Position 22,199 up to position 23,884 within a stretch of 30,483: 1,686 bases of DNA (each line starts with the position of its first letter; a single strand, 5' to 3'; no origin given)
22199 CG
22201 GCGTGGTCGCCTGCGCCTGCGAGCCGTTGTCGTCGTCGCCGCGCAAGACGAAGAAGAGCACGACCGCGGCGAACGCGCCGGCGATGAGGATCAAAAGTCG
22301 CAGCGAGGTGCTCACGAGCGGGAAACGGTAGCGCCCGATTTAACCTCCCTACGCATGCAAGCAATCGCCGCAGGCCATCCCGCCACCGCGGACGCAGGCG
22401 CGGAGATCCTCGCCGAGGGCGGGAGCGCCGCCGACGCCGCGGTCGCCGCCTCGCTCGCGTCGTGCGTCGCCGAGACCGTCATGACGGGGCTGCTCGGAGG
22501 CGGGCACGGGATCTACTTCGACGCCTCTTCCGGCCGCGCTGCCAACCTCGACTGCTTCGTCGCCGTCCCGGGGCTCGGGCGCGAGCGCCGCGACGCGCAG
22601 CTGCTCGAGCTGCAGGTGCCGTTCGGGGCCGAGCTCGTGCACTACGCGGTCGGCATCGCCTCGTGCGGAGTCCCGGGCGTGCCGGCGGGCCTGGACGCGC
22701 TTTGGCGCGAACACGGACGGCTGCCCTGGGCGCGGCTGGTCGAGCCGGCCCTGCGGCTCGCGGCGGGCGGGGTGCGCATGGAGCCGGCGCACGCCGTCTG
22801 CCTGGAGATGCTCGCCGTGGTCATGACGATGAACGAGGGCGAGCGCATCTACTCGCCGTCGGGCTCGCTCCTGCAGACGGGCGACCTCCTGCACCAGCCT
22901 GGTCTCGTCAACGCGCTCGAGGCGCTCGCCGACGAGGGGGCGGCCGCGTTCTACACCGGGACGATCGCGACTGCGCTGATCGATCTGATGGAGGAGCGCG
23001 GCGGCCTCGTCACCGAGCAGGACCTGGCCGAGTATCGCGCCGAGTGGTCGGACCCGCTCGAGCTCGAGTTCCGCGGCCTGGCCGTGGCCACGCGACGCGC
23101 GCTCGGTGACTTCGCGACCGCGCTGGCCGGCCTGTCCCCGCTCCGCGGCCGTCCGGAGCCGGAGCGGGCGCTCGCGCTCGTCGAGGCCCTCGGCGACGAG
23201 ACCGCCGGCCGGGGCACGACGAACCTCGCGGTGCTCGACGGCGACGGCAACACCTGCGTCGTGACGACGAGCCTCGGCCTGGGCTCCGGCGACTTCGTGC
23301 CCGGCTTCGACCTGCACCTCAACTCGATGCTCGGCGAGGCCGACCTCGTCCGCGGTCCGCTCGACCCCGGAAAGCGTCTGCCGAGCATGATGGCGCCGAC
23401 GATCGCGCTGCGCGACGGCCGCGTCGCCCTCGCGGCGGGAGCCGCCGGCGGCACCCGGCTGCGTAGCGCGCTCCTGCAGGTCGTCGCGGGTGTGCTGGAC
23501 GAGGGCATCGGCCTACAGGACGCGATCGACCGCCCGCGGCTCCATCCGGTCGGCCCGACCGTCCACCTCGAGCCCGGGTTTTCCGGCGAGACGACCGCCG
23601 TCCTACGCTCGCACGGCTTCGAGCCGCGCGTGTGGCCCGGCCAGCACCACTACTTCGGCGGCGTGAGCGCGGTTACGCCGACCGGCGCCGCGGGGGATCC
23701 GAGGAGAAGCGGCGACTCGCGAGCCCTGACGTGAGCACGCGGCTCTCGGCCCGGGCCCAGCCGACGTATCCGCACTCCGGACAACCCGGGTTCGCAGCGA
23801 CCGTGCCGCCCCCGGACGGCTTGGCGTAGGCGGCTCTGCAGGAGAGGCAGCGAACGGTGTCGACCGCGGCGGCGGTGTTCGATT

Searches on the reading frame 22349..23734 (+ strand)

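Call 22: search_protein_families(library=pfam, proteins=[window:22349-23734:+], max_evalue=0.01)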
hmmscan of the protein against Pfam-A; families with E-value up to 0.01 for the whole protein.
window:22349-23734:+ (461 aa): 1 family
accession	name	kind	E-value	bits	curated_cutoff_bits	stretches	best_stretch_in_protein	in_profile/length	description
PF01019.26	G_glu_transpept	-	1.4e-78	265.4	27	2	19-267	2-244/512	Gamma-glutamyltranspeptidase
